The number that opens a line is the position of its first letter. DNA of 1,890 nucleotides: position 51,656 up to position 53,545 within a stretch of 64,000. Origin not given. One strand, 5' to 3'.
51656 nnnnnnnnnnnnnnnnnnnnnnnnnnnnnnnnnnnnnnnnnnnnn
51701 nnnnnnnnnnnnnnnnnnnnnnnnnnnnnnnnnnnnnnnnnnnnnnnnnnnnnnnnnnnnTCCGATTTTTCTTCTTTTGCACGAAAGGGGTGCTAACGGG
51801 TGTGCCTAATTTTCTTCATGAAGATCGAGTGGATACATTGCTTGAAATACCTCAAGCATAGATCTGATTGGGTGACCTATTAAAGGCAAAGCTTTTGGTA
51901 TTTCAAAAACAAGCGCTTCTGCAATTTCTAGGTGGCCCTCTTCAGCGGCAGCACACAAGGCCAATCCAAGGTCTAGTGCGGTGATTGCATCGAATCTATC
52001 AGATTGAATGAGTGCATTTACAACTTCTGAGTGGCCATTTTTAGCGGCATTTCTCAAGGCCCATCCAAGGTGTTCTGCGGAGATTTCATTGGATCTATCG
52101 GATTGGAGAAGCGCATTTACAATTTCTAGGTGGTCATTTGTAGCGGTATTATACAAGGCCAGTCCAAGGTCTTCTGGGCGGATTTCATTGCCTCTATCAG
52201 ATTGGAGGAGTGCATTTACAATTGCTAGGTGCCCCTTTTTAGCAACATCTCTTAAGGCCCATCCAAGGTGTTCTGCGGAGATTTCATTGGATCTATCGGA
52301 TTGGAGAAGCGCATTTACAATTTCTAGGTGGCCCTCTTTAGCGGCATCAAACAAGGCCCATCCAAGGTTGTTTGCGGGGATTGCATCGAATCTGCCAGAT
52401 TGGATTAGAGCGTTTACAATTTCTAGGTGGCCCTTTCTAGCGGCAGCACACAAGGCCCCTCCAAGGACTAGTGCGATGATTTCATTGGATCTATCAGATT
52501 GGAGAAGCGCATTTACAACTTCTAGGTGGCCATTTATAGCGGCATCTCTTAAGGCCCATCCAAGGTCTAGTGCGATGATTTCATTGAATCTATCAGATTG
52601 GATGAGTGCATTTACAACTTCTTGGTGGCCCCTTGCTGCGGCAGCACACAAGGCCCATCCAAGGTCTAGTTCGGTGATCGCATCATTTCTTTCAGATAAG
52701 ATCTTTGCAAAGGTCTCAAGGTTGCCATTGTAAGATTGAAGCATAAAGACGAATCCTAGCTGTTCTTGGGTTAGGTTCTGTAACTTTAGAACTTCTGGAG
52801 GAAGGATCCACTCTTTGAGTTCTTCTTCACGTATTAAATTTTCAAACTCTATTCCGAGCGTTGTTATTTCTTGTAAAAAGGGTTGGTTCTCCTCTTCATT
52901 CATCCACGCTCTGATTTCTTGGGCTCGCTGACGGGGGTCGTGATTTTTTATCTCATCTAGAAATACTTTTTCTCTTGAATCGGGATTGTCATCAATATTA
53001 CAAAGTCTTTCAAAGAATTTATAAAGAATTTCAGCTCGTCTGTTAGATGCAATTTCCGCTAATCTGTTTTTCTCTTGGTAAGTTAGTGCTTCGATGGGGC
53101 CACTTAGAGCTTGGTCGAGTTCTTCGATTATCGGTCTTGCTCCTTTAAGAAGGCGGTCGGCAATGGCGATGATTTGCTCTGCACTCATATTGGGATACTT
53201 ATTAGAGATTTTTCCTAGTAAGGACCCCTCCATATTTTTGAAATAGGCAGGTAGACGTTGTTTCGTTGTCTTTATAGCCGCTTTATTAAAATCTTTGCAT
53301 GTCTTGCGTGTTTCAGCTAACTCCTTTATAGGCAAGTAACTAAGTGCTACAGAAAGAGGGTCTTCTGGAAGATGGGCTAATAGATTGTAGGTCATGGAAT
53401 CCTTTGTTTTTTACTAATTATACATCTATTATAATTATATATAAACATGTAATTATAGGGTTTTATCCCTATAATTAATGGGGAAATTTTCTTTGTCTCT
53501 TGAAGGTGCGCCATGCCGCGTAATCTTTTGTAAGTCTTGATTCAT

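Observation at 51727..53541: F-box/ankyrin gene bracketed by a perfect 35-bp direct repeat that duplicates the 3' end of the permease gene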

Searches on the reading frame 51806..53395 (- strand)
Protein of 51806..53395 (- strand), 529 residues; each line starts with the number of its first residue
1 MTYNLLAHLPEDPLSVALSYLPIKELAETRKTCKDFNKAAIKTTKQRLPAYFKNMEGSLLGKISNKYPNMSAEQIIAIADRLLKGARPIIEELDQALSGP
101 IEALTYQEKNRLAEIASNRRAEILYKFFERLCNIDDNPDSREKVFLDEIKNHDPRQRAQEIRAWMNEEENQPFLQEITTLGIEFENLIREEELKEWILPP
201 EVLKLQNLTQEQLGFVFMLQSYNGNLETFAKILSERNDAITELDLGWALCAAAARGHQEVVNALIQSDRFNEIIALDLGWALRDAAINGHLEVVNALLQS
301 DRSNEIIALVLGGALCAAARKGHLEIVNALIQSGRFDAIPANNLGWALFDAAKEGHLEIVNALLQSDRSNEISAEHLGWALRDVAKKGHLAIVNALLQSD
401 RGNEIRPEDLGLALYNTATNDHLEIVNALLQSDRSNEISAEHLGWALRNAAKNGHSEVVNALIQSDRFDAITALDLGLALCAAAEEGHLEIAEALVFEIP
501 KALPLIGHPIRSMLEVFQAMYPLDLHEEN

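Call 6: search_protein_families(library=pfam, proteins=[window:51806-53395:-], max_evalue=0.01)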
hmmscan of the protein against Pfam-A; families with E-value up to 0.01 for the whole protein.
window:51806-53395:- (529 aa): 14 families
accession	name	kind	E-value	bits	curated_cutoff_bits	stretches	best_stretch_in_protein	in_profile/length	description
PF12796.13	Ank_2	-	6.5e-26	91.2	27.3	4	314-367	32-83/90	Ankyrin repeats (3 copies)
PF00023.36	Ank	-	2.9e-19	68.5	21.1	0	314-334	5-25/33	Ankyrin repeat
PF13637.12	Ank_4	-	5.3e-13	49.3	22.7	0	315-364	1-50/50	Ankyrin repeats (many copies)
PF24521.3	Ank_KRIT1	-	1.8e-12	47.7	80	1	281-341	21-76/149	KRIT1 ankyrin-repeats domain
PF13857.12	Ank_5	-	1e-07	32.6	27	0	447-466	20-41/56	Ankyrin repeats (many copies)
PF13606.12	Ank_3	-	5e-07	29.9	22.3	0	446-466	5-24/30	Ankyrin repeat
PF02484.20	Rhabdo_NV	-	2.2e-06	28.2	25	0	251-281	42-72/111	Rhabdovirus Non-virion protein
PF21581.3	SCD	-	1.7e-05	25.4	27.5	0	344-368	35-59/75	Stromalin conservative domain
PF00646.38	F-box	-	6.1e-05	23.2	20.5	1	7-39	2-34/43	F-box domain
PF12937.12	F-box-like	-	0.0019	18.4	24.3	1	6-40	1-35/47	F-box-like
PF00585.24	Thr_dehydrat_C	-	0.0044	17.2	27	0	207-243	6-40/91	C-terminal regulatory domain of Threonine dehydratase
PF11392.14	AllH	-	0.0049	17.9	25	0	421-471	33-84/109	Oxamate carbamoyltransferase subunit AllH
PF24864.1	DUF7730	-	0.0061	16.3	27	0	348-383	102-137/235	Domain of unknown function (DUF7730)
PF06745.19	ATPase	-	0.0084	15.9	26.6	0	373-401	66-94/231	KaiC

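Call 8: find_encoding_contigs(protein=window:51806-53395:-, flank=10000, max_places=10)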
Protein window:51806-53395:- (529 aa): 4 contigs read that carry it; 2 places shown.
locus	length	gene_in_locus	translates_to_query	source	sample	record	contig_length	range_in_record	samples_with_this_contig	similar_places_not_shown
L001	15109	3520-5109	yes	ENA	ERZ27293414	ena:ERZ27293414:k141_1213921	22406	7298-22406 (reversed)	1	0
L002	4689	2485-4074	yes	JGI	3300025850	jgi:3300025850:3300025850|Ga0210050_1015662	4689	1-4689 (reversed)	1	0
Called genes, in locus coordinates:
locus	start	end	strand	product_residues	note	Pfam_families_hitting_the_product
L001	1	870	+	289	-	?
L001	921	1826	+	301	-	PF00005:ABC_tran, PF02463:SMC_N (weak), PF13304:AAA_21 (faint), PF08352:oligo_HPY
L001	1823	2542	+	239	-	PF00005:ABC_tran, PF13304:AAA_21 (faint)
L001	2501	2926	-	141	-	-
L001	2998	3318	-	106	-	-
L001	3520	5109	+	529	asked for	PF00023:Ank (faint), PF24521:Ank_KRIT1 (faint), PF02484:Rhabdo_NV (faint), PF12796:Ank_2 (weak), PF13606:Ank_3 (faint), PF13857:Ank_5 (faint), PF21581:SCD (faint), PF12796:Ank_2, +1 more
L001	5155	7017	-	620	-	PF13520:AA_permease_2, PF00324:AA_permease, PF00582:Usp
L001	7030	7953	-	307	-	PF02401:LYTB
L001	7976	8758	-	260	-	PF11019:DUF2608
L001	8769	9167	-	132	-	PF01451:LMWPc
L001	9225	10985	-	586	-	PF00069:Pkinase, PF07714:PK_Tyr_Ser-Thr, PF03781:FGE-sulfatase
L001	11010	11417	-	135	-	PF13413:HTH_25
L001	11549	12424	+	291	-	PF11858:DUF3378, PF01351:RNase_HII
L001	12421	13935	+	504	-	PF02463:SMC_N, PF13175:AAA_15, PF13476:AAA_23 (weak), PF13304:AAA_21 (faint)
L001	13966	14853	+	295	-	PF19783:DUF6268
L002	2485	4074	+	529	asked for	PF00023:Ank (faint), PF24521:Ank_KRIT1 (faint), PF02484:Rhabdo_NV (faint), PF12796:Ank_2 (weak), PF13606:Ank_3 (faint), PF13857:Ank_5 (faint), PF21581:SCD (faint), PF12796:Ank_2, +1 more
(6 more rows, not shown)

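Call 22: find_homologous_proteins(query=window:51806-53395:-, max_evalue=0.00001)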
Query window:51806-53395:- (529 aa): 95 proteins with E <= 0.00001 among 8000 candidates.
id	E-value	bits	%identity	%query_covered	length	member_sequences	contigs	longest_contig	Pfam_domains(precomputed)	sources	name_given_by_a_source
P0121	0.0e+0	1163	100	100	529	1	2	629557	PF21581.4,PF13606.13,PF13857.13,PF12796.14,PF00023.37,PF13637.13,PF02484.21,PF24521.3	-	-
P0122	3.3e-32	130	37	52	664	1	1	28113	PF13606.13,PF13857.13,PF12796.14,PF00023.37,PF13637.13,PF24521.3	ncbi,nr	ncbi:UNVERIFIED_CONTAM: hypothetical protein HDU68_007098 [Siphonaria sp. JEL0065]|nr:hypothetical p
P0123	8.0e-32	129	32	46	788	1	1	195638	PF13606.13,PF13857.13,PF23745.2,PF12796.14,PF00023.37,PF13637.13,PF24521.3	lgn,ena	-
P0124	4.6e-31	126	34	45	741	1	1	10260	PF13606.13,PF13857.13,PF23745.2,PF12796.14,PF00023.37,PF13637.13,PF24521.3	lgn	-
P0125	2.4e-27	114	34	49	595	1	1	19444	PF13606.13,PF13857.13,PF23745.2,PF12796.14,PF00023.37,PF13637.13,PF24521.3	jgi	jgi:serine/threonine-protein phosphatase 6 regulatory ankyrin repeat subunit B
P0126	3.8e-27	113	29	42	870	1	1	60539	PF10683.16,PF13606.13,PF13857.13,PF28177.1,PF23745.2,PF12796.14,PF00023.37,PF13637.13,PF24521.3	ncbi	-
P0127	1.1e-25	109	38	46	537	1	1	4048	PF22939.3,PF13606.13,PF13857.13,PF23745.2,PF12796.14,PF00023.37,PF13637.13,PF24521.3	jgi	-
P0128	1.2e-25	108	32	48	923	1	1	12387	PF13606.13,PF13857.13,PF28177.1,PF23745.2,PF12796.14,PF00023.37,PF13637.13,PF24521.3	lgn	-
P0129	9.1e-24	102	32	47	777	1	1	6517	PF13606.13,PF13857.13,PF23745.2,PF12796.14,PF00023.37,PF13637.13,PF24521.3,PF12937.13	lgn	-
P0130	1.8e-23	101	29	63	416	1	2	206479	-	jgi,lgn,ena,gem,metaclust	metaclust:\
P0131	3.6e-22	97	38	49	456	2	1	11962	PF13606.13,PF13857.13,PF23745.2,PF12796.14,PF00023.37,PF13637.13,PF24521.3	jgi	jgi:ankyrin repeat protein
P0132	1.0e-21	95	32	55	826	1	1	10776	PF10683.16,PF13606.13,PF13857.13,PF23745.2,PF12796.14,PF00023.37,PF13637.13,PF24521.3,PF03720.23,PF25508.2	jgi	jgi:ankyrin repeat protein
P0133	2.2e-21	94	26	58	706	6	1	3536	PF13606.13,PF13857.13,PF12796.14,PF00023.37,PF13637.13,PF24521.3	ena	-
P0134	3.1e-21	94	33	47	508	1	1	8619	PF13606.13,PF13857.13,PF28177.1,PF23745.2,PF12796.14,PF00023.37,PF13637.13,PF24521.3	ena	-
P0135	7.2e-21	93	30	41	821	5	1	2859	PF05099.19,PF10683.16,PF13606.13,PF13857.13,PF23745.2,PF04391.18,PF12796.14,PF00023.37,PF13637.13,PF24521.3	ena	-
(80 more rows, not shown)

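Call 29: find_encoding_contigs(protein=P0130, flank=8000, max_places=3)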
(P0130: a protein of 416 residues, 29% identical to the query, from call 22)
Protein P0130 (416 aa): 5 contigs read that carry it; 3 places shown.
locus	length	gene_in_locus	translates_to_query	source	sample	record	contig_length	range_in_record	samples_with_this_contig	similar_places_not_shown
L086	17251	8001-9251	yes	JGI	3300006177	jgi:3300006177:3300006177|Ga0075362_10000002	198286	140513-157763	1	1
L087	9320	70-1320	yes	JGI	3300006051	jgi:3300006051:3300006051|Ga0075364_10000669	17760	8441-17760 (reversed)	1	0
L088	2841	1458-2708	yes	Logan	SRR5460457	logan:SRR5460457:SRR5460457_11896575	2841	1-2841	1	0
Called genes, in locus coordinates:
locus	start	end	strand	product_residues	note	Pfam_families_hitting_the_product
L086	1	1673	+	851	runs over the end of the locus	PF00133:tRNA-synt_1, PF09334:tRNA-synt_1g, PF13603:tRNA-synt_1_2, PF08264:Anticodon_1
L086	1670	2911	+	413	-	PF04413:Glycos_transf_N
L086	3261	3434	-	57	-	-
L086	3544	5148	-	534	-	PF08241:Methyltransf_11 (weak), PF13649:Methyltransf_25, PF13847:Methyltransf_31, PF00293:NUDIX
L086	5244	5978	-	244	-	PF00583:Acetyltransf_1, PF13508:Acetyltransf_7 (faint)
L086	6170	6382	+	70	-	-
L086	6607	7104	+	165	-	-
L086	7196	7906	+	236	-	PF00702:Hydrolase, PF13419:HAD_2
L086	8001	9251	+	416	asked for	-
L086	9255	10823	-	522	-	PF00732:GMC_oxred_N, PF01266:DAO (weak), PF07992:Pyr_redox_2 (faint), PF05199:GMC_oxred_C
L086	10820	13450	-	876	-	PF22422:MGH1-like_GH, PF03200:Glyco_hydro_63, PF22422:MGH1-like_GH (weak)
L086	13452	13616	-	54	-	-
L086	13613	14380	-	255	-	PF00106:adh_short, PF08659:KR, PF13561:adh_short_C2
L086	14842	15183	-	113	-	-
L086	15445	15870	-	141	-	-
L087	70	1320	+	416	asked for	-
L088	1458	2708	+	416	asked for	-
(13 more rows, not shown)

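Call 54: find_related_loci(query=window:51809-53395:-, collection=viral_contigs, flank=3000)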
Query window:51809-53395:- (529 aa) in viral_contigs; peptide patterns used: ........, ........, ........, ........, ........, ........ (x = any residue, [..] = any of these).
95 stretches matched a pattern, but none encodes a relative of the query by tblastn (E <= 1e-3).

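Call 56: predict_structure(protein=window:51809-53395:-)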
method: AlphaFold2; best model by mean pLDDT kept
length: 529 residues; sequences in the alignment: 1
mean_pLDDT: 67.4   pTM: 0.57
mean pLDDT of the five models: 67.4, 67.0, 64.4, 64.2, 64.0
residues with pLDDT >= 90: 159; 70-90: 118; 50-70: 64; < 50: 188
segments of 3 or more residues with pLDDT < 50: 1-58, 60-66, 77-83, 85-138, 154-159, 171-203, 504-509, 520-529
pLDDT, mean of each block of 10 residues (from residue 1): 27 34 30 35 41 46 55 50 44 36 32 32 33 41 59 52 53 39 33 32 54 64 75 81 79 86 90 79 89 95 79 89 97 89 93 96 95 94 95 95 93 94 95 90 95 95 89 87 90 82 50 51 38
secondary structure, 60 per line:
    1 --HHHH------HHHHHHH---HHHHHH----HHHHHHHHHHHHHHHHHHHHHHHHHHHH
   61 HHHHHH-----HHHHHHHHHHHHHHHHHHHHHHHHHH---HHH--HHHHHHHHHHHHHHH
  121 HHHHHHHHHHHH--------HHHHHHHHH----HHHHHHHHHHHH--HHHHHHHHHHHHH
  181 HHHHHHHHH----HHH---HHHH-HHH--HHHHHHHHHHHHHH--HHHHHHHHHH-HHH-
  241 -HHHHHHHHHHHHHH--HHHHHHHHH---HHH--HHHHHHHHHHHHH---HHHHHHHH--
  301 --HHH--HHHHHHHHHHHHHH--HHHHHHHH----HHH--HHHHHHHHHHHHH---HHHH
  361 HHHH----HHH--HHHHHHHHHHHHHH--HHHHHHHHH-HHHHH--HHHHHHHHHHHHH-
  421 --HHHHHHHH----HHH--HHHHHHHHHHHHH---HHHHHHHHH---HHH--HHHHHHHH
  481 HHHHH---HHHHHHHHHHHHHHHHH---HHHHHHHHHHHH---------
elements in order: H3-6 H13-19 H23-28 H33-66 H72-97 H106-132 H141-149 H154-165 H168-189 H200-203 H210-223 H226-235 H242-255 H258-266 H275-287 H291-298 H308-321 H324-331 H341-353 H357-364 H374-387 H390-398 H400-404 H407-419 H423-430 H440-452 H456-464 H473-485 H489-505 H509-520

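Call 61: fold_search(model_id=the predicted structure, library=pdb)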
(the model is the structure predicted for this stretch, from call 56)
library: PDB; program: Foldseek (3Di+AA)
matches with E <= 10: 977; with E <= 0.001: 84
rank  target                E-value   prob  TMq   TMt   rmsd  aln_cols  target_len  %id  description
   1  5ma9_E                4.0e-06  1.00  0.35  0.56   6.5       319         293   25  GFP-binding DARPin fusion gc_R11 (released 2017-11-08)
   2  5le6_A                4.9e-06  1.00  0.31  0.51   8.0       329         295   25  Crystal structure of DARPin-DARPin rigid fusion, variant DD_D12_09_D12 (released 2017-08-02)
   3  5le8_A                5.9e-06  1.00  0.21  0.34  15.2       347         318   25  Crystal structure of DARPin-DARPin rigid fusion, variant DD_D12_15_D12 (released 2017-08-02)
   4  5le7_B                8.6e-06  1.00  0.20  0.31  13.5       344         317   26  Crystal structure of DARPin-DARPin rigid fusion, variant DD_D12_13_D12 (released 2017-08-02)
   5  5mak_A                1.0e-05  1.00  0.33  0.55   7.3       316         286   26  GFP-binding DARPin fusion gc_R7 (released 2017-11-08)
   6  5ma9_C                1.2e-05  1.00  0.35  0.56   6.1       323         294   24  GFP-binding DARPin fusion gc_R11 (released 2017-11-08)
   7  5le7_C                1.3e-05  1.00  0.21  0.34  12.8       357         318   23  Crystal structure of DARPin-DARPin rigid fusion, variant DD_D12_13_D12 (released 2017-08-02)
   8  5ma9_A                1.5e-05  1.00  0.33  0.53   7.1       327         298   24  GFP-binding DARPin fusion gc_R11 (released 2017-11-08)
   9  6mol_A                2.1e-05  1.00  0.29  0.33   9.1       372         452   25  Monoextended DARPin M_R12 complex with EpoR (released 2019-06-05)
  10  5ma5_A                2.3e-05  1.00  0.32  0.51   8.0       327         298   26  GFP-binding DARPin fusion gc_K11 (released 2017-11-08)
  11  5et1_A                2.9e-05  1.00  0.28  0.39   8.8       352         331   18  Crystal structure of Myo3b-ARB1 in complex with Espin1-AR (released 2016-02-03)
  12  5ma5_C                3.1e-05  1.00  0.32  0.52   7.6       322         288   25  GFP-binding DARPin fusion gc_K11 (released 2017-11-08)
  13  4rly                  3.1e-05  1.00  0.26  0.42  13.4       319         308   23  Crystal Structure of AnkB Ankyrin Repeats (R1-R9) in Complex with Nav1.2 Ankyrin Binding Domain (released 2014-11-26)
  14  5ma3_A                3.4e-05  1.00  0.31  0.48   7.9       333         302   25  GFP-binding DARPin fusion gc_R11 (released 2017-11-08)
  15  5le7_A                3.4e-05  1.00  0.22  0.35  13.1       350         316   24  Crystal structure of DARPin-DARPin rigid fusion, variant DD_D12_13_D12 (released 2017-08-02)
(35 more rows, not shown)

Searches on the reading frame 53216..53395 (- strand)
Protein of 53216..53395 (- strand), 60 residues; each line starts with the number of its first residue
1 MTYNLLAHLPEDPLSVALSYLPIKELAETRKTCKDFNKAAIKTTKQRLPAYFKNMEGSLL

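Call 46: search_solved_structures(query=window:53216-53395:-, max_evalue=10, show_alignments=2)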
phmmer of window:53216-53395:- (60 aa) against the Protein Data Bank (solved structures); distinct sequences matched with E-value up to 10: 2.
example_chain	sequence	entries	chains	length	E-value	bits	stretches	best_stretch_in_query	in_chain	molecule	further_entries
5k35_A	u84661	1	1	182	0.093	16.4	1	3-40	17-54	Ankyrin-repeat protein B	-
2ia2_A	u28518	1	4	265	0.12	16.1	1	5-43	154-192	Putative Transcriptional Regulator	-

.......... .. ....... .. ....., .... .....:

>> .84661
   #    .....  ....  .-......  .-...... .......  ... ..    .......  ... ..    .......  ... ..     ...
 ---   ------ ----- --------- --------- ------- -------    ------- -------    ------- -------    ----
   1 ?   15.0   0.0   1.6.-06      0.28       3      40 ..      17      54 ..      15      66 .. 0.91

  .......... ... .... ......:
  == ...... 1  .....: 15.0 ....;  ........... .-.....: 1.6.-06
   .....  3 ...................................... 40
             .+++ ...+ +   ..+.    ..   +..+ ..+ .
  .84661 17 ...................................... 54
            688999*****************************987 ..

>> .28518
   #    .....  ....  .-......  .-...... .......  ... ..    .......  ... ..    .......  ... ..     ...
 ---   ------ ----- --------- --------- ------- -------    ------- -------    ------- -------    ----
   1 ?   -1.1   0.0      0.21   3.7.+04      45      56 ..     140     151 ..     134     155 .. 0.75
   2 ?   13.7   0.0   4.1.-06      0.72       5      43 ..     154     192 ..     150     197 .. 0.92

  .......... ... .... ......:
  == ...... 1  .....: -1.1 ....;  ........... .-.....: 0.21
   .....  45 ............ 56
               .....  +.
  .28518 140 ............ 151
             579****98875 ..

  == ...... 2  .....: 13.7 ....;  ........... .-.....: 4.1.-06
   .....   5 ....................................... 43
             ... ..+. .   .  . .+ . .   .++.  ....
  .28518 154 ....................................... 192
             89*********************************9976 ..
